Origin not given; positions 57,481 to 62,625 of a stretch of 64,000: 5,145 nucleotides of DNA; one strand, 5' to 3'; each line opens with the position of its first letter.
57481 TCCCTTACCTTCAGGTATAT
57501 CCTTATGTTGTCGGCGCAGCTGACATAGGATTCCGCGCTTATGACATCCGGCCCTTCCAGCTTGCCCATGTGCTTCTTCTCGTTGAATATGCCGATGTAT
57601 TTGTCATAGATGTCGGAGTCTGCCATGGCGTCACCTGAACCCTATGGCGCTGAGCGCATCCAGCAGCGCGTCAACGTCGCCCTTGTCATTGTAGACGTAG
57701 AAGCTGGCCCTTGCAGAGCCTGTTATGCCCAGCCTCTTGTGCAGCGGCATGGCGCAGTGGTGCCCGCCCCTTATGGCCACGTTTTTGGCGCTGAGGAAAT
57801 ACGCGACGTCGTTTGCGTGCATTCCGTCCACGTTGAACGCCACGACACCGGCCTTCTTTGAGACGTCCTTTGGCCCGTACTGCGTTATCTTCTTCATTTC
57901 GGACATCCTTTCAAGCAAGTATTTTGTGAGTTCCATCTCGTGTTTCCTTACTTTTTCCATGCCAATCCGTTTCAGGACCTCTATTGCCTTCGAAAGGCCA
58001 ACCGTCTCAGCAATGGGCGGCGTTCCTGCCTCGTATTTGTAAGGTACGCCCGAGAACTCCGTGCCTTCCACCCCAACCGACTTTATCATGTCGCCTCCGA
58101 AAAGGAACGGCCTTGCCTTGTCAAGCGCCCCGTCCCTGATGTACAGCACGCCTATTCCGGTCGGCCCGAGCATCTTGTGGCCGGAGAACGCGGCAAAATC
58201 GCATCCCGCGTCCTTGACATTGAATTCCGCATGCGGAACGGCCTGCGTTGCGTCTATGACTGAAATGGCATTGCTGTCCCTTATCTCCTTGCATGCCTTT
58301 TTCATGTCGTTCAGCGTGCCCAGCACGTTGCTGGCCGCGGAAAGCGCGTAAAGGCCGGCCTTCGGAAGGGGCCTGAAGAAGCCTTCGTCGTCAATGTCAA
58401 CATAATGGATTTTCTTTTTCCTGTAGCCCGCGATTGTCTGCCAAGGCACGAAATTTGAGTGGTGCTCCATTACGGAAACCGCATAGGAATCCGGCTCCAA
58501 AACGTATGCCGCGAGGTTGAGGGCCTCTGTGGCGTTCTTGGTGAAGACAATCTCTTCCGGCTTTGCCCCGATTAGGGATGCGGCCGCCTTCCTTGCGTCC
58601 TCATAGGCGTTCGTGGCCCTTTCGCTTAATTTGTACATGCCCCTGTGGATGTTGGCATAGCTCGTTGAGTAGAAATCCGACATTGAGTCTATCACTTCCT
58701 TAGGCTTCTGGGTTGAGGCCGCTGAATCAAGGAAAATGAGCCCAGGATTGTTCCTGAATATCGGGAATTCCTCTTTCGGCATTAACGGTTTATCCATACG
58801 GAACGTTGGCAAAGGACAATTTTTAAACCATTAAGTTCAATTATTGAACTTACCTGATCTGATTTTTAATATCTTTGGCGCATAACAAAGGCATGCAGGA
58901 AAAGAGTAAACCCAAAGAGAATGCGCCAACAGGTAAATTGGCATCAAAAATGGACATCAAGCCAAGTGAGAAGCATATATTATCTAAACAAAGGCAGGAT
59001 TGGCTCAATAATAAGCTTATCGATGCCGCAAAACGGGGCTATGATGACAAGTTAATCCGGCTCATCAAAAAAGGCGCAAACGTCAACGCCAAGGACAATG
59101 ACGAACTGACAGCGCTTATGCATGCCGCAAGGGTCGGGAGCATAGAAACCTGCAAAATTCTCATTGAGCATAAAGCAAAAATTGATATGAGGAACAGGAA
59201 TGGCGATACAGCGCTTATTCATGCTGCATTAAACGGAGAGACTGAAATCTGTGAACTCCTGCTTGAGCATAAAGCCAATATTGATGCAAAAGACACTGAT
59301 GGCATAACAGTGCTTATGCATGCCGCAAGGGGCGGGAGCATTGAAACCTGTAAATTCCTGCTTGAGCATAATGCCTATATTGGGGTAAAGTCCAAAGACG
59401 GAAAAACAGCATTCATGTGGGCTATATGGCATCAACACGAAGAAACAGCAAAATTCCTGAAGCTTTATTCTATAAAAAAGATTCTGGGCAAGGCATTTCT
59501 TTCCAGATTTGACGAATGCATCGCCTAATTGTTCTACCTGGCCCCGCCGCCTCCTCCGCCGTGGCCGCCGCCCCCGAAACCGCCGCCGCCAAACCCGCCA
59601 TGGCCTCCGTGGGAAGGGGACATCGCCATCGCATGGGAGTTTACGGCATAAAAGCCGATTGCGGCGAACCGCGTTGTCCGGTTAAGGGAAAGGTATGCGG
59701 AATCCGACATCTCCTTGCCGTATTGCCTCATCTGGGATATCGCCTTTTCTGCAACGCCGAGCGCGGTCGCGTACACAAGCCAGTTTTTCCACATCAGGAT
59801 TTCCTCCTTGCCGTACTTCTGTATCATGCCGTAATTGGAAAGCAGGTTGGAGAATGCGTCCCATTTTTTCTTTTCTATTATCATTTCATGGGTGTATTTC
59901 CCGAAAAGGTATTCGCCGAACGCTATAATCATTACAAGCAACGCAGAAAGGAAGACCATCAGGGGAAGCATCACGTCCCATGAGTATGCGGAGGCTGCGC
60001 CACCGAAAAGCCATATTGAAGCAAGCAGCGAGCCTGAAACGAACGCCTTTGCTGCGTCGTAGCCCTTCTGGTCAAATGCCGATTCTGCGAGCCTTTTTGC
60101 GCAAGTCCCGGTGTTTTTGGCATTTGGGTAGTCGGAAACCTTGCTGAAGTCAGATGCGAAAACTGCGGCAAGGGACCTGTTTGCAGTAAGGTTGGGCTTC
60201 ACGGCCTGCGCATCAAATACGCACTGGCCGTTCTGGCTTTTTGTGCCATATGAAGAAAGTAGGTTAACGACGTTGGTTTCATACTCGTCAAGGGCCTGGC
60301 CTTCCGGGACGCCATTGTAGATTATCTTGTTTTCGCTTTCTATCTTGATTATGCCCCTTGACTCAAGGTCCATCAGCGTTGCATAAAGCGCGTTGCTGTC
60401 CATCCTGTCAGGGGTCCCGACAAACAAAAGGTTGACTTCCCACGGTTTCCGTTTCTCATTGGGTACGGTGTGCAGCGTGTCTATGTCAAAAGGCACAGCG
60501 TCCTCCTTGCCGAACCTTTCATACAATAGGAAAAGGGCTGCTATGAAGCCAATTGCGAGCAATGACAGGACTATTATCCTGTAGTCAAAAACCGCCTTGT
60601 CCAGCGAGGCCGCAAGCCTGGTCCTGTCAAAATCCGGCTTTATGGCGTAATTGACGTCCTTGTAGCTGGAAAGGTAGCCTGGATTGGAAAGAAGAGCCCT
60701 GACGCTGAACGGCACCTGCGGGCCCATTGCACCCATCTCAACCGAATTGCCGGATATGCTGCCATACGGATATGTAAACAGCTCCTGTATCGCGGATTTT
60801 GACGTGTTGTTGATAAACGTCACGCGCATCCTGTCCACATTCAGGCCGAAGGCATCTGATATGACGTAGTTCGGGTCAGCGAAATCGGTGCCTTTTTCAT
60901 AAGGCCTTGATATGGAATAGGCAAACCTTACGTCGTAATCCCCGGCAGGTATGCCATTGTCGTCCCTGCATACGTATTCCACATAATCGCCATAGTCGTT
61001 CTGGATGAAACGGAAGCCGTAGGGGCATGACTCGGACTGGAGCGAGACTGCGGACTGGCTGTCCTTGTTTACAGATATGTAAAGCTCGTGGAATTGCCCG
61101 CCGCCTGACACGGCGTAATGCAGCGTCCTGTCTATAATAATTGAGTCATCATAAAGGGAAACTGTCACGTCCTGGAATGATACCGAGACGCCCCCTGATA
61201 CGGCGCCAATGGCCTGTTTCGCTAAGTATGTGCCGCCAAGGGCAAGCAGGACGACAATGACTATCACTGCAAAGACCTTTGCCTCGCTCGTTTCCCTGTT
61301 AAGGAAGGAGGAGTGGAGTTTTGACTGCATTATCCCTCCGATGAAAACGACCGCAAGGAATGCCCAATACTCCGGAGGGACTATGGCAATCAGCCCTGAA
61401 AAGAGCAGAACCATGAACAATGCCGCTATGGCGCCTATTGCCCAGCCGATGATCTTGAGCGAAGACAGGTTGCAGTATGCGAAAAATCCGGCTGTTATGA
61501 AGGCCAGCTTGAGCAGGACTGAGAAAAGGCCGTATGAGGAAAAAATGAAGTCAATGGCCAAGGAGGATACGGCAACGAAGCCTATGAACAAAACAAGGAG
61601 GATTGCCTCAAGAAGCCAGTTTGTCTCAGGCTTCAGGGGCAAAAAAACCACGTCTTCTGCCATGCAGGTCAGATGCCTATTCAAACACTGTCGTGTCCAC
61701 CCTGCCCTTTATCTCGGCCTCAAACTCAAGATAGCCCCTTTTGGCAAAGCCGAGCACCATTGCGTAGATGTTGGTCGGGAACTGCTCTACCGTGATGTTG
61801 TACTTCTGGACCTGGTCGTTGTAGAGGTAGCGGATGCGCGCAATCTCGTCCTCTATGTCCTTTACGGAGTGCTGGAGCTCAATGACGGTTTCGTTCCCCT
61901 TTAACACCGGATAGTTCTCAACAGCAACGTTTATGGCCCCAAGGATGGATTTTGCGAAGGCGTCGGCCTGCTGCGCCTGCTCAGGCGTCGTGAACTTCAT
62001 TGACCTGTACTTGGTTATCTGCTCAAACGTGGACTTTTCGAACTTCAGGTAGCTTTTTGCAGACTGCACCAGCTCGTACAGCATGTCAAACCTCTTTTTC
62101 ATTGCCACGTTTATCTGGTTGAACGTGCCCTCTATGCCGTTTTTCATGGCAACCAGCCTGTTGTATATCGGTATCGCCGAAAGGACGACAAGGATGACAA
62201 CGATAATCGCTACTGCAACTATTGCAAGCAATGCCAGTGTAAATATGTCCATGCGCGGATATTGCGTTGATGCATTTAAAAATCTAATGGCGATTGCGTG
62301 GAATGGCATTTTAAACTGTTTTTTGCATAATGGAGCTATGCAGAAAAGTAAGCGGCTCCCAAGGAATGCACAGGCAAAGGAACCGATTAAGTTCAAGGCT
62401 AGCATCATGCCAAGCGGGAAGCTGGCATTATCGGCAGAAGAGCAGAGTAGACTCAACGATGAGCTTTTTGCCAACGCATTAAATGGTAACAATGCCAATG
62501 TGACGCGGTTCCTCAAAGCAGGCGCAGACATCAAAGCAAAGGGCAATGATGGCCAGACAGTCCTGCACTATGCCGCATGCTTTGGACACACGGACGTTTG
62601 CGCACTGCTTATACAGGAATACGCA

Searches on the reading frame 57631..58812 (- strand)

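Call 9: search_protein_families(library=pfam, proteins=[window:57631-58812:-], max_evalue=0.01)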
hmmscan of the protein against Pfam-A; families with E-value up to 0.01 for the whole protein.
window:57631-58812:- (393 aa): 1 family
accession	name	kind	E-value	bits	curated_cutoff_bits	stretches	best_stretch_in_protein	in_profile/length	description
PF00266.25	Aminotran_5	-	3.9e-125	418.1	21.5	1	26-383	1-371/371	Aminotransferase class-V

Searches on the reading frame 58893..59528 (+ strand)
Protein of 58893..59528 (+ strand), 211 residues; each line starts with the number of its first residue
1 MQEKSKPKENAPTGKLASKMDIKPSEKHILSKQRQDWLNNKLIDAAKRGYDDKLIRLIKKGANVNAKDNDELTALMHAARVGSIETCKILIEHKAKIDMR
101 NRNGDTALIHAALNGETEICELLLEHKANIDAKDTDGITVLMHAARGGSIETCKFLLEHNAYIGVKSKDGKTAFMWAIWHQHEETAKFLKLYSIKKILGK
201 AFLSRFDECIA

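Call 4: search_protein_families(library=pfam, proteins=[window:58893-59528:+], max_evalue=0.01)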
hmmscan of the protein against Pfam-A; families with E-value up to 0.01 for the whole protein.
window:58893-59528:+ (211 aa): 6 families
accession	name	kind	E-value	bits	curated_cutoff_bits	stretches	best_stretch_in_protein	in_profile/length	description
PF12796.13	Ank_2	-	1.7e-35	121.9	27.3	2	42-134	1-90/90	Ankyrin repeats (3 copies)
PF00023.36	Ank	-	3e-29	99.8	21.1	3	103-134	1-32/33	Ankyrin repeat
PF13637.12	Ank_4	-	9e-29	99.3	22.7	4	78-124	4-50/50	Ankyrin repeats (many copies)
PF13857.12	Ank_5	-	2.2e-21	76.1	27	4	57-111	1-56/56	Ankyrin repeats (many copies)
PF13606.12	Ank_3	-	1.7e-19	68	22.3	3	103-132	1-30/30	Ankyrin repeat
PF24521.3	Ank_KRIT1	-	5.1e-06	26.7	80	0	104-158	18-67/149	KRIT1 ankyrin-repeats domain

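Call 74: search_protein_families(library=ncbifam, proteins=[window:58893-59528:+], max_evalue=0.01)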
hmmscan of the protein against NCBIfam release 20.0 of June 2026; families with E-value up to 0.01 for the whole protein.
window:58893-59528:+ (211 aa): 9 families
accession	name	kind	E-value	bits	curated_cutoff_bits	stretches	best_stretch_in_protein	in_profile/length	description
NF041931.2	MzaA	equivalog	5.2e-24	85.1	800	2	42-125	6-89/726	MZA anti-phage system associated sigma-70 family RNA polymerase sigma factor MzaA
NF043029.1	T4SS_AnkY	equivalog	1.4e-15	56.7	600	2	104-177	458-531/543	Dot/Icm T4SS effector AnkY/LegA9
NF043023.1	T4SS_AnkH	equivalog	2.3e-15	56.3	600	2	98-200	26-128/467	Dot/Icm T4SS effector AnkH/LegA3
NF043024.1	T4SS_AnkI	equivalog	1.4e-12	47.1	550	2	20-115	185-285/439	Dot/Icm T4SS effector AnkI/LegAS4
NF043022.1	T4SS_AnkG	equivalog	1.3e-11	44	500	2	100-186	361-452/455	Dot/Icm T4SS effector AnkG/AnkZ/LegA7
NF043021.1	T4SS_AnkF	equivalog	1.6e-08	33.4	1000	1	69-186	583-682/917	Dot/Icm T4SS effector AnkF/LegA14/Ceg31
NF043028.1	T4SS_AnkX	equivalog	1.6e-07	29.9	1400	1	106-187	387-475/938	Dot/Icm T4SS effector AnkN/AnkX/LegA8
TIGR00870.1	trp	subfamily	0.0013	16.9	498.75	1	61-163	45-157/747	transient-receptor-potential calcium channel protein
NF043019.1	T4SS_AnkC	equivalog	0.0029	16.5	450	1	42-148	171-279/459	Dot/Icm T4SS effector AnkC/LegA12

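Call 93: search_protein_families(library=padloc, proteins=[window:58893-59528:+], max_evalue=0.001)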
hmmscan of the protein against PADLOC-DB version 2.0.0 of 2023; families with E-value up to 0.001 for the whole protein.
window:58893-59528:+ (211 aa): 2 families
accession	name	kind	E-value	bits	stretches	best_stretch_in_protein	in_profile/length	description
PDLC04783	PDC-M72A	-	2.5e-29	100.7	1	42-183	234-375/392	-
PDLC02908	Ankyrin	-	2.5e-13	47.2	2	52-139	750-838/880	-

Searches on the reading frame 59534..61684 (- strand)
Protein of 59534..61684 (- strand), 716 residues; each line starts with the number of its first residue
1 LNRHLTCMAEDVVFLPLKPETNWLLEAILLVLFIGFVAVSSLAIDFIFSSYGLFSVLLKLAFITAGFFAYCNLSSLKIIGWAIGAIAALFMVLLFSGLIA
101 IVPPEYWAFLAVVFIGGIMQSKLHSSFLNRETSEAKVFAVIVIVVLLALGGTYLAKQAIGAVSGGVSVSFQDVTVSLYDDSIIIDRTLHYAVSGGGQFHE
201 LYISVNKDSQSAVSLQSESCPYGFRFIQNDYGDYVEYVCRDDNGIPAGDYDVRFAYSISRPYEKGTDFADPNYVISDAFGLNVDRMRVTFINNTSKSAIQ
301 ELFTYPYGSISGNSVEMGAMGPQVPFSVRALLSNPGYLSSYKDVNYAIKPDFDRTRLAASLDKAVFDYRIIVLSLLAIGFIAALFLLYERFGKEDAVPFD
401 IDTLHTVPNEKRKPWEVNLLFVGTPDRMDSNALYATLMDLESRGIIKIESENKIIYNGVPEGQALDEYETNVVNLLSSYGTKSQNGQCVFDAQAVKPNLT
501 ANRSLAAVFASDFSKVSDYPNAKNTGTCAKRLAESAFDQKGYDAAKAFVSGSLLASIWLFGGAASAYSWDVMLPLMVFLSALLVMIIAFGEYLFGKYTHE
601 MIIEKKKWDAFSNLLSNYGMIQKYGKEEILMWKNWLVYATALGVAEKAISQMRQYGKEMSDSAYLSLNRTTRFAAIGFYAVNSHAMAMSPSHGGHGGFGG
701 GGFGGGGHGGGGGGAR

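Call 9: search_protein_families(library=pfam, proteins=[window:59534-61684:-], max_evalue=0.01)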
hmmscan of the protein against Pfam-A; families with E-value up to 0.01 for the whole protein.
window:59534-61684:- (716 aa): 2 families
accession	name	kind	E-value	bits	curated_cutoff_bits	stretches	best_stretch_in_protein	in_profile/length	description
PF20990.2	DUF2207_C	-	8.1e-30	104.8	33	1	407-652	8-247/247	Predicted membrane protein (DUF2207) C-terminal domain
PF09972.14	DUF2207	-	0.0044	17.7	24.4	1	172-306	6-139/172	Predicted membrane protein (DUF2207) N-terminal domain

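Call 74: search_protein_families(library=ncbifam, proteins=[window:59534-61684:-], max_evalue=0.01)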
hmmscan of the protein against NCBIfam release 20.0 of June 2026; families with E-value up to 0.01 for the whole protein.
window:59534-61684:- (716 aa): 0 families

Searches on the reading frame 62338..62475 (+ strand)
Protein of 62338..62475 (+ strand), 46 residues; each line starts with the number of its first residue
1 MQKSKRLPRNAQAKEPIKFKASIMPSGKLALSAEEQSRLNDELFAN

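Call 73: search_solved_structures(query=A3, max_evalue=10)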
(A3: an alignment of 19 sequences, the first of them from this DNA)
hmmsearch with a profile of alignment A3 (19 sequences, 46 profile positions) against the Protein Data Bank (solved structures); distinct sequences matched with E-value up to 10: 0.

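Call 79: search_protein_families(library=pfam, alignment_id=A3, max_evalue=10)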
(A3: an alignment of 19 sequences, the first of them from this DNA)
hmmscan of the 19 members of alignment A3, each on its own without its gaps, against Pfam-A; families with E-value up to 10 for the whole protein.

A. member 1, seq(46 aa): 0 families

B. families by the number of members that match (of 19 scanned): 4 families
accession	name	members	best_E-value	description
PF00619.27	CARD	1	0.12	Caspase recruitment domain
PF07782.18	DC_STAMP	1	0.17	DC-STAMP-like protein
PF13035.11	DUF3896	1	0.76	Protein of unknown function (DUF3896)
PF00473.22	CRF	1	1.1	Corticotropin-releasing factor family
